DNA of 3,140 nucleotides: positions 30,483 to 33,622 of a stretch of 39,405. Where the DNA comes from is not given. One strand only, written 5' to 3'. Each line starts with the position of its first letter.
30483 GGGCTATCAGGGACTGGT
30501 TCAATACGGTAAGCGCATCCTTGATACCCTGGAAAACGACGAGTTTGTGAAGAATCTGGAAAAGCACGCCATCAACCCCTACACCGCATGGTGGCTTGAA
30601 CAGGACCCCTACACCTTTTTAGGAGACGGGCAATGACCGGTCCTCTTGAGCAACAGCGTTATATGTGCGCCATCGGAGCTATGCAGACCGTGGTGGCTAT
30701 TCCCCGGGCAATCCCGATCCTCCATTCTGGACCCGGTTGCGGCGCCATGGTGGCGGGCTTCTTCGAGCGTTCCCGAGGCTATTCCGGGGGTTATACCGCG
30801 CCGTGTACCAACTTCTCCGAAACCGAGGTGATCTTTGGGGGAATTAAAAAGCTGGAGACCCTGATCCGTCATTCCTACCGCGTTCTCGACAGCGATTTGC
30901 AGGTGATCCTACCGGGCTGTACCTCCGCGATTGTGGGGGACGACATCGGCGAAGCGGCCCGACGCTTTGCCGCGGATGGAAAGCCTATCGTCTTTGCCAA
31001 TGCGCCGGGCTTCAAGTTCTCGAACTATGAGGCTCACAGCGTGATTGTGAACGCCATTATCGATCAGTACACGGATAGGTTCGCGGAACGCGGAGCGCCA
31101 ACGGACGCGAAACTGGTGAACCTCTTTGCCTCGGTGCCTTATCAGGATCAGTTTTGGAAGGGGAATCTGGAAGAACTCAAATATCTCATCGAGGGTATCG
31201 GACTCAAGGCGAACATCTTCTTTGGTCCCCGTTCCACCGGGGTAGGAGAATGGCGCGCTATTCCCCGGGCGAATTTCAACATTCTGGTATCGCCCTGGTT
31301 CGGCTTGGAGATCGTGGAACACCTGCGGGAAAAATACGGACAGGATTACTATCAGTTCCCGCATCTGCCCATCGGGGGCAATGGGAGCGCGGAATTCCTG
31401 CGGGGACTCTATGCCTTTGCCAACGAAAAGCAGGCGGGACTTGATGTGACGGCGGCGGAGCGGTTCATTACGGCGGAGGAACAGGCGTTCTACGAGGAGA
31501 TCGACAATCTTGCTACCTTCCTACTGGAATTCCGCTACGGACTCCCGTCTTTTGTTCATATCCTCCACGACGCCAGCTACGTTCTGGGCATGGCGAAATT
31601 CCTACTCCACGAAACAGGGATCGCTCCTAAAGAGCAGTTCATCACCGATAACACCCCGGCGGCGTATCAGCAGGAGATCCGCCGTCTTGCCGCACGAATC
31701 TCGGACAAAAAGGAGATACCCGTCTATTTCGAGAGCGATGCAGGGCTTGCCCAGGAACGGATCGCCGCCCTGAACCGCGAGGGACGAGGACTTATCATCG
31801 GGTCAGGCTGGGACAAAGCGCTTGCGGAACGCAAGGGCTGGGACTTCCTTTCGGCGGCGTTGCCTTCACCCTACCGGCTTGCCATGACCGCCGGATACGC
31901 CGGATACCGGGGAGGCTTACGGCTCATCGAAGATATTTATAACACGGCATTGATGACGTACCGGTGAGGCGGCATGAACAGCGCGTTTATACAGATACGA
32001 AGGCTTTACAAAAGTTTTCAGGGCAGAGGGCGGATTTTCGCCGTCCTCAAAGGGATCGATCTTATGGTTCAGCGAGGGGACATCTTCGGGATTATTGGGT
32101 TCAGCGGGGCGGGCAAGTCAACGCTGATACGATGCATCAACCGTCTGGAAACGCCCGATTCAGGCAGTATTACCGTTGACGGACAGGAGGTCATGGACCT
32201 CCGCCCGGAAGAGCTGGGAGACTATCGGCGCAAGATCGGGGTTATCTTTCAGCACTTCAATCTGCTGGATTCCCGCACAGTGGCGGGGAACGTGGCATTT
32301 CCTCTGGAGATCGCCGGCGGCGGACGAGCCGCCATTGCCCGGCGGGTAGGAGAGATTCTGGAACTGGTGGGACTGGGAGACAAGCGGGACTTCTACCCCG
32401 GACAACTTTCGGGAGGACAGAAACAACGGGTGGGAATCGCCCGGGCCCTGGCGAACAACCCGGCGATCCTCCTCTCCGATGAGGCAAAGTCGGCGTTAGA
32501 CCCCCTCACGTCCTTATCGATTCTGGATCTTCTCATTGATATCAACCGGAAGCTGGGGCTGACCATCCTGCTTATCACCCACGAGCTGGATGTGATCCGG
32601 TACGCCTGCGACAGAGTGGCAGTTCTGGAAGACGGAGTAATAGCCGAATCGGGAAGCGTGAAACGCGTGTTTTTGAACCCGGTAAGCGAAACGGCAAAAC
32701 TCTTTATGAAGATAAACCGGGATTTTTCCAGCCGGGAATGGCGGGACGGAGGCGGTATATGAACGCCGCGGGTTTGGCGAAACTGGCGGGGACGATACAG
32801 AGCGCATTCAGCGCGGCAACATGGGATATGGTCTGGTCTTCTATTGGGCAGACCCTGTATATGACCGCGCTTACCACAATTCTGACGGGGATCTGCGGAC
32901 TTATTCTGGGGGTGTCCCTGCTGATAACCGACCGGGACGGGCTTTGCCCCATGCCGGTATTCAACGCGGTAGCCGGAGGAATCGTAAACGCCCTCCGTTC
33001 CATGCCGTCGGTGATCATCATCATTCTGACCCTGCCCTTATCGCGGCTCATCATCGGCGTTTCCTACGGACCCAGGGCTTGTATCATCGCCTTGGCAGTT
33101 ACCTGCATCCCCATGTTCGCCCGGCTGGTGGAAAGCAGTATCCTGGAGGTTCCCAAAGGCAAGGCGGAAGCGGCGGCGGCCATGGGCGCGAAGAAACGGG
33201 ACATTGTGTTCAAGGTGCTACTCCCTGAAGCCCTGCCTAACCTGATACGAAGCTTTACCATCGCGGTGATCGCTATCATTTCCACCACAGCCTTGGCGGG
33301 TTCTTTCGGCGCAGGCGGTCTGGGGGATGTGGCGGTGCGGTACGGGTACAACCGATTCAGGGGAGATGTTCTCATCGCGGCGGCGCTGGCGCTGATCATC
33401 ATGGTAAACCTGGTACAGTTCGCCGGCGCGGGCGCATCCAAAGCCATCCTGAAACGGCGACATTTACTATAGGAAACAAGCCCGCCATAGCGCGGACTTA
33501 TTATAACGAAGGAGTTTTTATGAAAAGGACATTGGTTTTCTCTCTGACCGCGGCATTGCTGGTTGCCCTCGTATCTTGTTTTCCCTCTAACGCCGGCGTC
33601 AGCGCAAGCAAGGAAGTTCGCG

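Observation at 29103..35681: Nitrogenase-like D/K pair without NifH or NifB, fused into one operon with metNIQ and O-acetylhomoserine sulfhydrylase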

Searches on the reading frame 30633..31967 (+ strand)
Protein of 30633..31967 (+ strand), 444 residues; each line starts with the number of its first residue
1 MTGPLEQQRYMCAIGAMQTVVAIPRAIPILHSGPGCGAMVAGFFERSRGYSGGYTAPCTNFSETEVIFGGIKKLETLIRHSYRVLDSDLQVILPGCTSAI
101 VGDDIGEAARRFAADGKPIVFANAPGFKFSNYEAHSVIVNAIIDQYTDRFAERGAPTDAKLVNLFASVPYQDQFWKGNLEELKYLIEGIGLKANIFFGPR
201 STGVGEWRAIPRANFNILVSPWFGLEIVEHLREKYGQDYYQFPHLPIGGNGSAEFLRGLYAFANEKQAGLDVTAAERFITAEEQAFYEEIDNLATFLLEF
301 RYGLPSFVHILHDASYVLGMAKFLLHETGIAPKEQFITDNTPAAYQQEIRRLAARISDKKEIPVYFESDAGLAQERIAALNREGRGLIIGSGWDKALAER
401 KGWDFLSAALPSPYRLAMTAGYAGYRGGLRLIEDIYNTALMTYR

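Call 3: search_protein_families(library=pfam, proteins=[window:30633-31967:+])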
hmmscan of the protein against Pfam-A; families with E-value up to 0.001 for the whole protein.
window:30633-31967:+ (444 aa): 1 family
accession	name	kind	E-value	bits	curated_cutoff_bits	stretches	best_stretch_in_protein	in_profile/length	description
PF00148.24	Oxidored_nitro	-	3.9e-60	204.2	28.6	1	13-439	3-398/399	Nitrogenase component 1 type Oxidoreductase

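Call 4: search_protein_families(library=ncbifam, proteins=[window:30633-31967:+])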
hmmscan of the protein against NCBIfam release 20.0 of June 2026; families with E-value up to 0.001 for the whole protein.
window:30633-31967:+ (444 aa): 16 families
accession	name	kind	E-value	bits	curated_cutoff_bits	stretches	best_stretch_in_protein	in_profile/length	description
TIGR01278.1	DPOR_BchB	equivalog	1.5e-21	76.9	490.35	1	61-331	60-317/512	ferredoxin:protochlorophyllide reductase (ATP-dependent) subunit B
TIGR01286.1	nifK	equivalog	1.6e-16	59.8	427.3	1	14-440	72-495/516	nitrogenase molybdenum-iron protein subunit beta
TIGR01862.1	N2-ase-Ialpha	subfamily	2.4e-15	56.2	486.05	1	23-264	49-289/444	nitrogenase component I subunit alpha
NF002789.0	PRK02910.1-3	equivalog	8.9e-14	51.2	509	1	71-330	69-323/535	ferredoxin:protochlorophyllide reductase (ATP-dependent) subunit B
TIGR01283.1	nifE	equivalog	5.5e-13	48.3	505.1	1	12-292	45-320/459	nitrogenase iron-molybdenum cofactor biosynthesis protein NifE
NF011047.0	PRK14477.1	equivalog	2.3e-12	45.6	1229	1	9-193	496-674/917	bifunctional nitrogenase iron-molybdenum cofactor biosynthesis protein NifEN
TIGR01284.1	alt_nitrog_alph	subfamily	4.5e-12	45.1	512.8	1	23-242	59-276/457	nitrogenase subunit alpha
TIGR01282.1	nifD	equivalog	2e-11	43.3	653.55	1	56-292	101-328/466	nitrogenase molybdenum-iron protein alpha chain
TIGR01285.1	nifN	equivalog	6.3e-11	41.9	326.8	1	13-195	20-200/433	nitrogenase iron-molybdenum cofactor biosynthesis protein NifN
TIGR02932.1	vnfK_nitrog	equivalog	4.7e-09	35.6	873.95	1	12-197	16-199/457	V-containing nitrogenase subunit beta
TIGR03282.1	methan_mark_13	equivalog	4.2e-08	32.6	268.4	1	17-127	11-116/352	Ni-sirohydrochlorin a,c-diamide reductive cyclase catalytic subunit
TIGR01861.1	ANFD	equivalog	5.9e-06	25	873.8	1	58-251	99-283/513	nitrogenase iron-iron protein, alpha chain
TIGR02931.1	anfK_nitrog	equivalog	5.4e-05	22.1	853.85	1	14-198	22-203/461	Fe-only nitrogenase subunit beta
TIGR01860.1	VNFD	equivalog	7.4e-05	21.6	823.1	1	59-276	99-310/461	nitrogenase vanadium-iron protein, alpha chain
TIGR01279.1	DPOR_bchN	equivalog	7.6e-05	21.8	419.95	1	73-272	71-256/407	ferredoxin:protochlorophyllide reductase (ATP-dependent) subunit N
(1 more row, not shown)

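Call 22: search_solved_structures(query=window:30633-31967:+, max_evalue=0.00001, show_alignments=1)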
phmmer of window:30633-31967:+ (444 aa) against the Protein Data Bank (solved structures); distinct sequences matched with E-value up to 0.00001: 42.
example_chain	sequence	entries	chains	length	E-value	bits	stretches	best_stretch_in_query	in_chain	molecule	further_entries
9d9u_C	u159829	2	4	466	2.1e-112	379.5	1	2-440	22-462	Nitrogenase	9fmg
9i0g_A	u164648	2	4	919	2.6e-13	52.9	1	7-145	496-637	Nitrogenase iron-molybdenum cofactor biosynthesis protein NifE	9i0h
1mio_B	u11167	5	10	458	5.8e-13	51.7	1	13-150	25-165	NITROGENASE MOLYBDENUM IRON PROTEIN (BETA CHAIN) | Nitrogenase molybdenum-iron protein beta chain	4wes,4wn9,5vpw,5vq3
9spz_B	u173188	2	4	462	7.5e-11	44.8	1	12-146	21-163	Nitrogenase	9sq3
9p1x_A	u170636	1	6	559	3.7e-10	42.5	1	27-292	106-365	Nitrogenase protein alpha chain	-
10zk_B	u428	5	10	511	9.8e-10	41.1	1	14-195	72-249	Nitrogenase FeMo beta subunit protein NifK | Nitrogenase MoFe protein beta subunit NifK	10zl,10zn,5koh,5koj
9hbc_A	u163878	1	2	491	3.9e-09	39.1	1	23-261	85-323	MoFe nitrogenase subunit D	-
2xdq_B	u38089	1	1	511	5.3e-09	38.7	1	72-279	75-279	LIGHT-INDEPENDENT PROTOCHLOROPHYLLIDE REDUCTASE SUBUNIT B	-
9fmg_A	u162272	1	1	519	3e-08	36.2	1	25-168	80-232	Nitrogenase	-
9d9u_A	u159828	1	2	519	3e-08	36.2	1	25-168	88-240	Nitrogenase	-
9hbn_A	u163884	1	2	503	8.5e-08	34.7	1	23-261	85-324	MoFe nitrogenase subunit D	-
5n6y_E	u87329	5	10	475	8.6e-08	34.7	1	10-164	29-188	Nitrogenase vanadium-iron protein beta chain | Vanadium nitrogenase beta subunit, vnfK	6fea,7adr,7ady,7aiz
10zk_A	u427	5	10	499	1.1e-07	34.3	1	26-269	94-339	Nitrogenase protein alpha chain | Nitrogenase MoFe protein alpha subunit NifD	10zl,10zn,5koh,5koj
5n6y_A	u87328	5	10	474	3.3e-07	32.8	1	24-276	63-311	Nitrogenase vanadium-iron protein alpha chain | Nitrogenase protein alpha chain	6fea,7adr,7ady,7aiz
11ne_B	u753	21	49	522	6.7e-07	31.7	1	13-199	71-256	Nitrogenase molybdenum-iron protein beta chain | NITROGENASE MOLYBDENUM-IRON PROTEIN | NITROGENASE MOLYBDENUM IRON PROTEIN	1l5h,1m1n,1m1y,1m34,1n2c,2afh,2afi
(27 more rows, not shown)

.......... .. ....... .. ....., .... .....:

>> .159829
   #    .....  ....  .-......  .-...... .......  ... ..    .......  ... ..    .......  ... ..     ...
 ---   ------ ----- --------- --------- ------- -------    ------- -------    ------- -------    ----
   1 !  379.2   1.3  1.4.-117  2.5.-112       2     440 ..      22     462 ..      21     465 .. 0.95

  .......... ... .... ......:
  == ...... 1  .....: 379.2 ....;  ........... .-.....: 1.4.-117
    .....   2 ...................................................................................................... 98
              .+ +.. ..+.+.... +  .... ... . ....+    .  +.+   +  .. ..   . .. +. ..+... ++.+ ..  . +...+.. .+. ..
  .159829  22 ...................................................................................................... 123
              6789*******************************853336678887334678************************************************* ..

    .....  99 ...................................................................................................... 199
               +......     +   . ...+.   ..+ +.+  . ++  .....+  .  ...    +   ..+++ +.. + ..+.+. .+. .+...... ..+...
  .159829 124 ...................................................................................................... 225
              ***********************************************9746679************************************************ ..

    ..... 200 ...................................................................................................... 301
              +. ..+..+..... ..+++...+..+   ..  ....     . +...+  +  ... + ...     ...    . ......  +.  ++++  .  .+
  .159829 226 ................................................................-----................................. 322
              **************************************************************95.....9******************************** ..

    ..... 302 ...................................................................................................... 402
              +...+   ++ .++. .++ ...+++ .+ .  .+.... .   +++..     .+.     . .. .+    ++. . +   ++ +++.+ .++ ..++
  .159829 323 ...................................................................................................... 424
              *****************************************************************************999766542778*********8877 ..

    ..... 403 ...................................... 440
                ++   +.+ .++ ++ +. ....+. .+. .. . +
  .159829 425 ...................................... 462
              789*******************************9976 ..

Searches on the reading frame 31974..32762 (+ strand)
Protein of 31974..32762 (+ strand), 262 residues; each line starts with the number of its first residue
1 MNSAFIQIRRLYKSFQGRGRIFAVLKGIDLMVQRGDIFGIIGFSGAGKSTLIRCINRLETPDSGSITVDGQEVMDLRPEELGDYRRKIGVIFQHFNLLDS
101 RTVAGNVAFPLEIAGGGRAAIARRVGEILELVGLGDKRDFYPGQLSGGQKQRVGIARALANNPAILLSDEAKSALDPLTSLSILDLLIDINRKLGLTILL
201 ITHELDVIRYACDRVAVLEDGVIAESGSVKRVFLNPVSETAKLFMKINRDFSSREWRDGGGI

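Call 3: search_protein_families(library=pfam, proteins=[window:31974-32762:+])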
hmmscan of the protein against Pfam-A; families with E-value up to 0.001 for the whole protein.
window:31974-32762:+ (262 aa): 2 families
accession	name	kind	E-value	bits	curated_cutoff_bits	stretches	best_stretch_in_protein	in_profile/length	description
PF00005.33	ABC_tran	-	1.7e-34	119.8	25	1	25-171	1-135/137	ABC transporter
PF13304.12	AAA_21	-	0.00024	21.7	27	0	37-58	1-22/304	AAA domain, putative AbiEii toxin, Type IV TA system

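Call 4: search_protein_families(library=ncbifam, proteins=[window:31974-32762:+])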
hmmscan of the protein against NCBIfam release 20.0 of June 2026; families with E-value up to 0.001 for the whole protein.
window:31974-32762:+ (262 aa): 189 families (the best 25 are shown)
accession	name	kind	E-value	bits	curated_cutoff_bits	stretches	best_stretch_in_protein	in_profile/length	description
TIGR02314.1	ABC_MetN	equivalog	1.7e-94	316.7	499.7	1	6-250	2-246/343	methionine ABC transporter ATP-binding protein MetN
TIGR01186.1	proV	subfamily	3e-61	207.5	326.6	1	25-246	9-231/363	betaine/proline/choline family ABC transporter ATP-binding protein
TIGR02673.1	FtsE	equivalog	1.7e-60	204.4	264.85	1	6-221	2-213/214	cell division ATP-binding protein FtsE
TIGR03265.1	PhnT2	equivalog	2e-56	191.7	457.7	1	4-239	3-229/353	putative 2-aminoethylphosphonate ABC transporter ATP-binding protein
TIGR02315.1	ABC_phnC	equivalog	6.7e-56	189.4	266.1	1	6-227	2-228/243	phosphonate ABC transporter ATP-binding protein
NF008428.0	PRK11264.1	equivalog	1e-54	185.4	406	1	5-246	3-245/250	L-cystine ABC transporter ATP-binding protein TcyN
TIGR03005.1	ectoine_ehuA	equivalog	1.1e-54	185.3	345.4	1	20-246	11-248/252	ectoine/hydroxyectoine ABC transporter ATP-binding protein EhuA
NF040933.2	ABC_arch_GlcV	equivalog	2.3e-54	184.7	450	1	6-248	3-246/357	glucose ABC transporter ATP-binding protein GlcV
NF007027.0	PRK09493.1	equivalog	3.6e-53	180.4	379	1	22-246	14-237/240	glutamine ABC transporter ATP-binding protein GlnQ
TIGR03415.1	ABC_choXWV_ATP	equivalog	5.1e-53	180.4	483.75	1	19-245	35-265/382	choline ABC transporter ATP-binding protein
TIGR02211.1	LolD_lipo_ex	equivalog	4.1e-51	173.6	307.75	1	6-224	2-220/221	lipoprotein-releasing ABC transporter ATP-binding protein LolD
TIGR00968.1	3a0106s01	subfamily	5.3e-51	173.4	342.75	1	10-245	5-231/237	sulfate ABC transporter ATP-binding protein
NF006987.0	PRK09452.1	equivalog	3.3e-50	170.9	482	1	3-238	15-241/378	spermidine/putrescine ABC transporter ATP-binding protein PotA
TIGR02982.1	heterocyst_DevA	subfamily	3.7e-50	170.6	295.8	1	6-223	2-219/220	ABC exporter ATP-binding subunit, DevA family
TIGR04520.1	ECF_ATPase_1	equivalog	5.3e-49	167.1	315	1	7-235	2-226/269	energy-coupling factor transporter ATPase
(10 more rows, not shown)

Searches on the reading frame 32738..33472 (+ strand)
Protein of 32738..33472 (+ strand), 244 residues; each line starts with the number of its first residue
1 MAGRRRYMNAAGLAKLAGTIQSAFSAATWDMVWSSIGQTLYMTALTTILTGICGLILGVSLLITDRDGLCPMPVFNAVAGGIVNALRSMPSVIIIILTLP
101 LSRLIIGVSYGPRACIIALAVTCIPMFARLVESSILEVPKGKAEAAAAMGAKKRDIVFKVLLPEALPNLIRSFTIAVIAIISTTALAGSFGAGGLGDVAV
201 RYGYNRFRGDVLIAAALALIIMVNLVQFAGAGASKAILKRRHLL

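Call 3: search_protein_families(library=pfam, proteins=[window:32738-33472:+])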
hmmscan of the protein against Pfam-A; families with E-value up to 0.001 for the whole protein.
window:32738-33472:+ (244 aa): 1 family
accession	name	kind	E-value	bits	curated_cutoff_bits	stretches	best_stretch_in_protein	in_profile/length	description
PF00528.27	BPD_transp_1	-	2.1e-16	60.6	26.4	1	74-225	15-166/184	Binding-protein-dependent transport system inner membrane component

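Call 4: search_protein_families(library=ncbifam, proteins=[window:32738-33472:+])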
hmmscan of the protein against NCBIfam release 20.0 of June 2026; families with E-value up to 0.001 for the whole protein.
window:32738-33472:+ (244 aa): 32 families (the best 25 are shown)
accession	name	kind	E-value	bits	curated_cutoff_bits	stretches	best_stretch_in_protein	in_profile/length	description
NF008049.0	PRK10782.1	subfamily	2.6e-45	154.8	212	1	31-238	8-215/217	methionine ABC transporter permease MetI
TIGR01097.1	PhnE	equivalog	1.5e-17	63.9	216.7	1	13-230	36-244/252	phosphonate ABC transporter, permease protein PhnE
TIGR03416.1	ABC_choXWV_perm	equivalog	1.4e-10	41.1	363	1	33-222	85-259/267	choline ABC transporter permease subunit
TIGR00974.1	3a0107s02c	equivalog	7.4e-10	38.4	193.45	1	33-185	53-202/272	phosphate ABC transporter permease PstA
NF007028.0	PRK09494.1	equivalog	7.3e-08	32.5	303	1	29-223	5-202/219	glutamine ABC transporter permease GlnP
TIGR02139.1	permease_CysT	equivalog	1.4e-07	31.4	246.1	1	74-177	98-197/265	sulfate ABC transporter permease subunit CysT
NF008208.0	PRK10971.1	equivalog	2e-07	30.8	415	1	71-178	103-206/277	sulfate/thiosulfate ABC transporter permease CysT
NF008196.0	PRK10952.1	equivalog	5.8e-07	28.6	439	1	33-208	143-303/356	glycine betaine/L-proline ABC transporter permease ProW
NF045476.1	Opp4C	equivalog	7.6e-07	28.7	350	1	82-186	115-216/278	oligopeptide ABC transporter permease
NF040733.1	ABC_perm_U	equivalog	1.5e-06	27.8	295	1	45-228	62-232/251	ABC transporter permease subunit SaoP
TIGR02138.1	phosphate_pstC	equivalog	1.8e-06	27.2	196.45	1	42-176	68-216/296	phosphate ABC transporter permease subunit PstC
NF011662.0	PRK15082.1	equivalog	2.4e-06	27.1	484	1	110-220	161-273/303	glutathione ABC transporter permease GsiD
NF043080.1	MMSYN1_0166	equivalog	6.2e-06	25.4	370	1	26-192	92-245/307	oligopeptide ABC transporter permease OppC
NF011680.0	PRK15100.1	equivalog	1e-05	25.5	300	1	43-189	18-165/222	cystine ABC transporter permease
NF045474.1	Opp2C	equivalog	1e-05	25.3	300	1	38-185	41-176/236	nickel transporter permease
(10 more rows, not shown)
